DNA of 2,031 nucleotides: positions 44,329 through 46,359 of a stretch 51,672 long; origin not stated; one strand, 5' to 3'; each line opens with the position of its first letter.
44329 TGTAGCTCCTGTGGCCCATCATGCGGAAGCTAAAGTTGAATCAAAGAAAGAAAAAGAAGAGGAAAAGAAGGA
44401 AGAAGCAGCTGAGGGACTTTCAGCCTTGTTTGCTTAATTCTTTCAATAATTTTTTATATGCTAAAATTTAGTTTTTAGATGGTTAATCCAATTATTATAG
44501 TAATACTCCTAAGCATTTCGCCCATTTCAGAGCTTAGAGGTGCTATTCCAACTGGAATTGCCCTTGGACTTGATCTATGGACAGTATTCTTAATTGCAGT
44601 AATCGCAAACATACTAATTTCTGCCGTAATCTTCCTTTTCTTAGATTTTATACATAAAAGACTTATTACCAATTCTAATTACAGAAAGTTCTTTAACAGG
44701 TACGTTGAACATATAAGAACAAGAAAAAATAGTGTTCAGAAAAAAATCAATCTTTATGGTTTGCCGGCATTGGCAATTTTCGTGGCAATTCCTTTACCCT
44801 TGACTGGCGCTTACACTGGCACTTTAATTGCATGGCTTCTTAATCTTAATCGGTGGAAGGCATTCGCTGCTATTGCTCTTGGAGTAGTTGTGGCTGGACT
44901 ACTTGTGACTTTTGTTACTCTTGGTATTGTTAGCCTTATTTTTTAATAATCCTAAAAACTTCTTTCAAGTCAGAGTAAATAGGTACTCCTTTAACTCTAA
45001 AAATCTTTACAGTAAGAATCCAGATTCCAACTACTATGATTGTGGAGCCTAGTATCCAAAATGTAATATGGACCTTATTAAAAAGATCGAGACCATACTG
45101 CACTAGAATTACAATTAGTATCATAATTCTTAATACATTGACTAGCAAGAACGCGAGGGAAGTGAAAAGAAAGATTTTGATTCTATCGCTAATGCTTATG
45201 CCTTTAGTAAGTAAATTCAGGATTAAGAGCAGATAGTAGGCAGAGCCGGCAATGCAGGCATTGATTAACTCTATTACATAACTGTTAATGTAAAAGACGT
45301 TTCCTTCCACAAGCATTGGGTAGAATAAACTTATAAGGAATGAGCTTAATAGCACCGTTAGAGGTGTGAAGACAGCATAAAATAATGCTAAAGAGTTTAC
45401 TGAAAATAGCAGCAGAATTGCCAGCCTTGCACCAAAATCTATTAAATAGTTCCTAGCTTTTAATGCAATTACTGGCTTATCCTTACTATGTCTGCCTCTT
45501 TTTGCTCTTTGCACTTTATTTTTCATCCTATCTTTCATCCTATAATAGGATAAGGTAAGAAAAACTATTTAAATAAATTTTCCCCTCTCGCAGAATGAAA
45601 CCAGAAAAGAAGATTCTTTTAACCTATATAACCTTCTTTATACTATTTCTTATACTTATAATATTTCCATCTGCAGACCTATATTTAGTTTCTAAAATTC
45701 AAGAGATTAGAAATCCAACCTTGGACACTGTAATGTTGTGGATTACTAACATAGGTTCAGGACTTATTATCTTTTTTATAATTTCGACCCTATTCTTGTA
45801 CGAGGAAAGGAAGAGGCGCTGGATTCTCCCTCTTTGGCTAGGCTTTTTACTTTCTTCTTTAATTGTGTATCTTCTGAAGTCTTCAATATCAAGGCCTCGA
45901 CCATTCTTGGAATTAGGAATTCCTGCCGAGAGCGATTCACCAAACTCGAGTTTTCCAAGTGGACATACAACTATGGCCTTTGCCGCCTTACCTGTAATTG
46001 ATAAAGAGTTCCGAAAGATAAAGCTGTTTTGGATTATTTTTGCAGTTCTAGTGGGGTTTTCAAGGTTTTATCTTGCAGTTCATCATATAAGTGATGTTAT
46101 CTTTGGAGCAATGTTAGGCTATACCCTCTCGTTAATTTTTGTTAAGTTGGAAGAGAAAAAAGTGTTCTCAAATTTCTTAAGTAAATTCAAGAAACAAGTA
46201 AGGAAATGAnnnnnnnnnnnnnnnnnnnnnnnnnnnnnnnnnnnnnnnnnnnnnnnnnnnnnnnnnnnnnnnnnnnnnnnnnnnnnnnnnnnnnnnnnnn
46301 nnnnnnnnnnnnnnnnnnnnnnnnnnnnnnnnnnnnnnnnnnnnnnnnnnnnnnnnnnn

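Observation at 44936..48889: Archaeosortase-family gene clustered with Dol-P recycling genes and a candidate C-terminally anchored S-layer-like substrate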

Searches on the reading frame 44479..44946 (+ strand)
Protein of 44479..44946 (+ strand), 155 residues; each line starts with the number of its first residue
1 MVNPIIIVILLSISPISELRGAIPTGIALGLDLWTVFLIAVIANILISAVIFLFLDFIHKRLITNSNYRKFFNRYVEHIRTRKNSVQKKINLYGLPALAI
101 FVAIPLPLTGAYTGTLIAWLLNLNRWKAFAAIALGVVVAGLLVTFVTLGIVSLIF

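Call 3: search_protein_families(library=pfam, proteins=[window:44479-44946:+], max_evalue=1)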
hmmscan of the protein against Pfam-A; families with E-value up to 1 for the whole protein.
window:44479-44946:+ (155 aa): 4 families
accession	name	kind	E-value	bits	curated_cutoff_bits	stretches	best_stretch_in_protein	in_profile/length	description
PF06695.16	Sm_multidrug_ex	-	9.3e-36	123.5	30.7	1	18-141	1-120/121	Putative small multi-drug export protein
PF11120.13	CBP_BcsF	-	0.062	13.7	23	1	38-81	3-50/60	Cellulose biosynthesis protein BcsF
PF09654.15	DUF2396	-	0.26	11.9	21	1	60-97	87-123/157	Protein of unknown function (DUF2396)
PF20599.3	DUF6796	-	0.41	10.7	26.9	1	54-146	103-193/225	Family of unknown function (DUF6796)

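Call 4: search_protein_families(library=ncbifam, proteins=[window:44479-44946:+], max_evalue=1)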
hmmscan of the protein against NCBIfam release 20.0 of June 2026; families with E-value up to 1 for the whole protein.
window:44479-44946:+ (155 aa): 1 family
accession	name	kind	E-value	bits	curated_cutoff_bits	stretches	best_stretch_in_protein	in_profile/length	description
TIGR03493.1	cellullose_BcsF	equivalog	0.077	12.9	56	1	38-78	3-47/62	cellulose biosynthesis protein BcsF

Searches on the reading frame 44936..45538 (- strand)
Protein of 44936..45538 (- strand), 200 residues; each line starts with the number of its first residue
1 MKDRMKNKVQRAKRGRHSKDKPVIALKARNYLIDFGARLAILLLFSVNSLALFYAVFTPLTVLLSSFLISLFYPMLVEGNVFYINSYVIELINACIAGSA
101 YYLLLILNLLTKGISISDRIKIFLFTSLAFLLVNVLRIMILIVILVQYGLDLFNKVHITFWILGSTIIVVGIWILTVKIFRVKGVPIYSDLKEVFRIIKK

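Call 3: search_protein_families(library=pfam, proteins=[window:44936-45538:-], max_evalue=1)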
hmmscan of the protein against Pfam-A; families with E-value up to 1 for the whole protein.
window:44936-45538:- (200 aa): 1 family
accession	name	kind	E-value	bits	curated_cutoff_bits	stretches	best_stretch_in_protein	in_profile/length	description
PF09721.15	Exosortase_EpsH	-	0.00016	21.6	25.7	1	35-172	102-248/254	Transmembrane exosortase (Exosortase_EpsH)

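Call 4: search_protein_families(library=ncbifam, proteins=[window:44936-45538:-], max_evalue=1)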
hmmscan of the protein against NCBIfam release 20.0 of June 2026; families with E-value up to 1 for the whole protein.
window:44936-45538:- (200 aa): 4 families
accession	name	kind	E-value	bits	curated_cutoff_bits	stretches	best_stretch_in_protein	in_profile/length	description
NF033505.2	paceosortase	exception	4.8e-51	173.2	80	1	37-198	6-166/167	pacearchaeosortase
TIGR04178.1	exo_archaeo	signature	7.3e-06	26.2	23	1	92-179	4-94/97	exosortase/archaeosortase family protein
NF012138.0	exosort_XrtR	exception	0.00079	19.6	150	1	98-175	75-148/160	exosortase R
TIGR03074.1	PQQ_membr_DH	subfamily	0.77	7.5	832.65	1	95-179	23-96/783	membrane-bound PQQ-dependent dehydrogenase, glucose/quinate/shikimate family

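Call 7: find_homologous_proteins(query=window:44936-45538:-, max_evalue=0.001)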
Query window:44936-45538:- (200 aa): 270 proteins with E <= 0.001 among 697 candidates; the best 120 are listed.
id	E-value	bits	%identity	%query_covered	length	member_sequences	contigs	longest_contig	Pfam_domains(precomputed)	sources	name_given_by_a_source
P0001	1.4e-113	395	100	98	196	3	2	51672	-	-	-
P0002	7.9e-54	201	58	76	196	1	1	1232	-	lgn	-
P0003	3.5e-50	189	46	99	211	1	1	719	-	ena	-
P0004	9.7e-50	187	53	86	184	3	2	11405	-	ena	-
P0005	4.7e-48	182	50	95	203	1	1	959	-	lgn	-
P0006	7.0e-48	181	54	86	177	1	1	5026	-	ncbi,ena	-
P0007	1.7e-36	144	48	84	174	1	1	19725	-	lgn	-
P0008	2.9e-36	143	49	80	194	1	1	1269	-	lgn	-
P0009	5.8e-36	142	49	80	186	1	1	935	-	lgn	-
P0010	9.2e-36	142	49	82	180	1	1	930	-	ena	-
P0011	9.4e-36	142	46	84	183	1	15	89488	-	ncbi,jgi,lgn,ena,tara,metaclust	tara:strand:- start:499 stop:1050 length:552 start_codon:yes stop_codon:yes gene_type:complete|metac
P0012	1.6e-35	141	47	88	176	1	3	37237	-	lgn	-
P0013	2.2e-35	140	47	88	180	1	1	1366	-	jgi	-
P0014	3.5e-35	140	46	91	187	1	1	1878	-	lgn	-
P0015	8.8e-35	138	46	85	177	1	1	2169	-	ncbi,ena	-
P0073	2.8e-31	127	47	78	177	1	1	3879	PF09721.16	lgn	-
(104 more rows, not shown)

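Call 13: find_related_loci(query=A1, collection=genome_contigs, flank=10000)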
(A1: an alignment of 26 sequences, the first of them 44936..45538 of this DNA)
Query A1 (200 aa) in genome_contigs; peptide patterns used: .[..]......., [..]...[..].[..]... (x = any residue, [..] = any of these).
386 stretches matched a pattern; 314 encode a relative of the query (tblastn E <= 1e-3); the best 80 are kept; 80 distinct loci.
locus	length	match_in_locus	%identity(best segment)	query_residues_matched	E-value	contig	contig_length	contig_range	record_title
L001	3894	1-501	54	32-198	2e-50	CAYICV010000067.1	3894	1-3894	MAG TPA_asm: Candidatus Woesearchaeota archaeon isolate ERP119705_co17_993 genome assembly, contig: NODE_46557_length_38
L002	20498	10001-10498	49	34-200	4e-42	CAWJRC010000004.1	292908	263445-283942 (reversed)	MAG: uncultured archaeon isolate MFD03726.bin.2.13 genome assembly, contig: contig_76478, whole genome shotgun sequence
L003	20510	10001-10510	45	27-196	3e-41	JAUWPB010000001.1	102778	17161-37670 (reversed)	MAG: Nanoarchaeota archaeon isolate CSMAG_2465 CSMAG_2465_k141_497572_length_102778_cov_44.9906, whole genome shotgun se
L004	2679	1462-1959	46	26-192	2e-40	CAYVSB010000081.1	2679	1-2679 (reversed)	MAG TPA_asm: Candidatus Woesearchaeota archaeon isolate SRP050083_co2_409 genome assembly, contig: NODE_42420_length_267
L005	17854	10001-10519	45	27-200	5e-40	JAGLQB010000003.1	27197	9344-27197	MAG: Candidatus Pacearchaeota archaeon isolate RS_8_33 ROV157_8.bin.33.fa_3, whole genome shotgun sequence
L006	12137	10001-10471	48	38-196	7e-40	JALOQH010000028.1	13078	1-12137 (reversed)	MAG: archaeon isolate Prado150 scaffold_20304, whole genome shotgun sequence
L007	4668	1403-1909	46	22-191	6e-40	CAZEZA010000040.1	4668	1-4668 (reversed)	MAG TPA_asm: Candidatus Woesearchaeota archaeon isolate binchicken_co116_288 genome assembly, contig: NODE_23694_length_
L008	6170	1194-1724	42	9-196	6e-40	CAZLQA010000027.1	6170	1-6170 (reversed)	MAG TPA_asm: Candidatus Woesearchaeota archaeon isolate SRP050083_co1_286 genome assembly, contig: NODE_7297_length_6170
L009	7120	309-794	46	34-196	5e-40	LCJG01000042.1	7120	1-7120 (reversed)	MAG: Candidatus Collierbacteria bacterium GW2011_GWB1_44_6 UW68_C0042, whole genome shotgun sequence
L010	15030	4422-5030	45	13-200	9e-40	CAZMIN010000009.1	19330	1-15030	MAG TPA_asm: Candidatus Woesearchaeota archaeon isolate binchicken_co85_65 genome assembly, contig: NODE_1594_length_193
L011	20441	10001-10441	48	50-196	2e-39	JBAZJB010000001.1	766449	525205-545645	MAG: Candidatus Nanoarchaeia archaeon isolate SO_2017_LW4_109 scaffold_19_c1_LW137-91_2017, whole genome shotgun sequenc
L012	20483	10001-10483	47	38-200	3e-39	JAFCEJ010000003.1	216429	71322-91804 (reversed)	Candidatus Pacearchaeota archaeon isolate Meg22_1214_Bin_100 Meg22_1214_Bin_100_scaffold_202, whole genome shotgun seque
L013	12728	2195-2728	47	23-199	3e-39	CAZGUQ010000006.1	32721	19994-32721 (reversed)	MAG TPA_asm: Candidatus Woesearchaeota archaeon isolate SRP050083_co1_431 genome assembly, contig: NODE_466_length_32721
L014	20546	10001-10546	42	11-194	6e-39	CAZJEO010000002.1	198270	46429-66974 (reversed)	MAG TPA_asm: Candidatus Woesearchaeota archaeon isolate binchicken_co136_1 genome assembly, contig: NODE_19_length_19827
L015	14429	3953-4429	48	38-197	5e-39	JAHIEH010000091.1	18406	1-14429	MAG: Nanoarchaeota archaeon isolate KR11_0.1_MetaG.mb.113 KR11_0.1_MetaG.mb.113_k141_1309331, whole genome shotgun seque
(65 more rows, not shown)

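Call 25: find_encoding_contigs(protein=P0004, flank=8000, max_places=3)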
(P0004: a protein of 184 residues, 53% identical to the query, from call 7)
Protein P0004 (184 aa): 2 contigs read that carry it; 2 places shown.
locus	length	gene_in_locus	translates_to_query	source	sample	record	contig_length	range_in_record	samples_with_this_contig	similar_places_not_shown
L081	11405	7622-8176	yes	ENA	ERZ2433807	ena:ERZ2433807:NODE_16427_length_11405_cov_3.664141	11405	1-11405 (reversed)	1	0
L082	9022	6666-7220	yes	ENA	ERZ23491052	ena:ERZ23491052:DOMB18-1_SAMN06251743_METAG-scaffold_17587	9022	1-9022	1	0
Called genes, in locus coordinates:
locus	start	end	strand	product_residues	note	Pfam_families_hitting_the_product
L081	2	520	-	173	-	?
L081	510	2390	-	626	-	-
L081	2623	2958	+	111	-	-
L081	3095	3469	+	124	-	-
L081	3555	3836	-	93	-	-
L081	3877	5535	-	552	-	PF07705:CARDB (faint), PF11614:FixG_C (faint)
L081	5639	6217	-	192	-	-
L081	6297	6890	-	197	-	-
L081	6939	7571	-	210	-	PF01569:PAP2, PF14378:PAP2_3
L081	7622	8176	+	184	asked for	-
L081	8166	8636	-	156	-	PF06695:Sm_multidrug_ex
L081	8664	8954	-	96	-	PF00428:Ribosomal_60s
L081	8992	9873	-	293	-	PF00466:Ribosomal_L10, PF17777:RL10P_insert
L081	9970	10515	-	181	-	PF00687:Ribosomal_L1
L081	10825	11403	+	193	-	?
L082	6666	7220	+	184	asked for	-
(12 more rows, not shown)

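Call 53: predict_structure(alignment_id=A1)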
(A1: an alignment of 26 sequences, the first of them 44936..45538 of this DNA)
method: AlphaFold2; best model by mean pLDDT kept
length: 200 residues; sequences in the alignment: 26
mean_pLDDT: 85.4   pTM: 0.76
mean pLDDT of the five models: 85.4, 83.5, 81.7, 80.6, 76.8
residues with pLDDT >= 90: 102; 70-90: 70; 50-70: 24; < 50: 4
segments of 3 or more residues with pLDDT < 50: 15-18
pLDDT, mean of each block of 10 residues (from residue 1): 56 52 77 90 82 90 97 96 95 80 85 88 94 95 96 96 91 92 73 83
secondary structure, 60 per line:
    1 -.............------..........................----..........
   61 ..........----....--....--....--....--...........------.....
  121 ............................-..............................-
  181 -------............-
elements in order: H2-14 H21-46 H51-70 E75-78 E81-84 E87-90 H93-96 H99-109 H116-148 H150-179 H188-199

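Call 55: search_solved_structures(query=A1, max_evalue=10, show_alignments=1)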
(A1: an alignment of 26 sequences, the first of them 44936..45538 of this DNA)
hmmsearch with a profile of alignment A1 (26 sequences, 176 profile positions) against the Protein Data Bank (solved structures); distinct sequences matched with E-value up to 10: 0.

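Call 56: fold_search(model_id=the predicted structure, library=pdb)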
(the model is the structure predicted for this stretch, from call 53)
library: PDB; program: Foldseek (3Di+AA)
matches with E <= 10: 10; with E <= 0.001: 0
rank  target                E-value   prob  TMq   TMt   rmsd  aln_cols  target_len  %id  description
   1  8ti8_A                3.2e+00  0.06  0.10  0.11  23.0        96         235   16  CryoEM structure of Shedu from Bacillus cereus (released 2024-07-31)
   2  8w77                  3.4e+00  0.03  0.18  0.16  22.6       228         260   11  Human Consensus Olfactory Receptor OR52c in apo state, OR52c only (released 2023-12-20)
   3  2vkv                  5.3e+00  0.12  0.24  0.24   8.2        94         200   17  TetR (BD) variant L17G with reverse phenotype (released 2008-07-08)
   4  5ydf_A                7.4e+00  0.09  0.10  0.18   5.0        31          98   13  Crystal structure of a disease-related gene, hCDC73(1-100) (released 2017-12-20)
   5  8ti8_D                7.4e+00  0.03  0.14  0.11  22.6       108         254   15  CryoEM structure of Shedu from Bacillus cereus (released 2024-07-31)
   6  8b9z_L                7.4e+00  0.02  0.16  0.07  12.4       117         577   13  Drosophila melanogaster complex I in the Active state (Dm1) (released 2023-01-18)
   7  6xbw_o                8.3e+00  0.02  0.17  0.20  22.6       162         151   14  Cryo-EM structure of V-ATPase from bovine brain, state 1 (released 2020-08-19)
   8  7dvm_MODEL_1_A        8.8e+00  0.08  0.20  0.29   4.6        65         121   14  DgkA structure in E.coli lipid bilayer (released 2022-04-13)
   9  8ti8_B                8.8e+00  0.02  0.13  0.11  22.2       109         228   16  CryoEM structure of Shedu from Bacillus cereus (released 2024-07-31)
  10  7f9o_M                9.8e+00  0.01  0.14  0.07  14.5       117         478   13  PSI-NDH supercomplex of Barley (released 2021-12-22)

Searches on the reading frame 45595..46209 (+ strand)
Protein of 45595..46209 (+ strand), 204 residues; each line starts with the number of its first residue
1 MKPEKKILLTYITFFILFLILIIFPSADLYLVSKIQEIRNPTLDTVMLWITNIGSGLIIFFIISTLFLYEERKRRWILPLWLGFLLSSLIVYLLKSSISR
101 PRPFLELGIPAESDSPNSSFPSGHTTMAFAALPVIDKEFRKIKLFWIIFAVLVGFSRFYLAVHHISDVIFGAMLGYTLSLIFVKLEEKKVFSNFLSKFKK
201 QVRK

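Call 3: search_protein_families(library=pfam, proteins=[window:45595-46209:+], max_evalue=1)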
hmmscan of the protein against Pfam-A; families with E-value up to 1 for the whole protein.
window:45595-46209:+ (204 aa): 5 families
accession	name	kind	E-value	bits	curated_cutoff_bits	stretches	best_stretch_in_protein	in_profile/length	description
PF01569.27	PAP2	-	9.6e-23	80.8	27.2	1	77-188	2-127/130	PAP2 superfamily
PF14378.12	PAP2_3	-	1.2e-06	28.9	27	1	110-176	117-185/190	PAP2 superfamily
PF19451.5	DUF5989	-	0.043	14.3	27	1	67-98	10-40/49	Family of unknown function (DUF5989)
PF13886.12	TM7S3_TM198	-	0.043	13.9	29.2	1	125-194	29-104/199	TM7S3/TM198-like domain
PF11086.13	DUF2878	-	0.1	13.3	27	1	29-94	33-97/154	Protein of unknown function (DUF2878)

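Call 4: search_protein_families(library=ncbifam, proteins=[window:45595-46209:+], max_evalue=1)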
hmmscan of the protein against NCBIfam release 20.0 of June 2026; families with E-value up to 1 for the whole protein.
window:45595-46209:+ (204 aa): 6 families
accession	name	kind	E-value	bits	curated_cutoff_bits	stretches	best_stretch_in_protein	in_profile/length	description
NF047884.1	UdeprDiPSep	equivalog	2.2e-16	60.3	250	1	9-186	6-187/188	undecaprenyl-diphosphatase SepP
NF008813.0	PRK11837.1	equivalog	5.5e-09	36.2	229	1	62-185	41-170/202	undecaprenyl-diphosphate phosphatase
NF007975.0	PRK10699.1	equivalog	6.1e-06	25.8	261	1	119-189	158-233/254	phosphatidylglycerophosphatase B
NF007159.0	PRK09597.1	equivalog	9.4e-06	25.4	177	1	116-184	117-186/191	lipid A 1-phosphatase LpxE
NF058595.1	invert_tail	domain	0.31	11.4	37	1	44-91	25-68/113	lipo-invert putative C-terminal anchoring domain-containing protein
TIGR03023.1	WcaJ_sugtrans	equivalog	0.94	8.7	410.75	1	11-93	33-113/453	undecaprenyl-phosphate glucose phosphotransferase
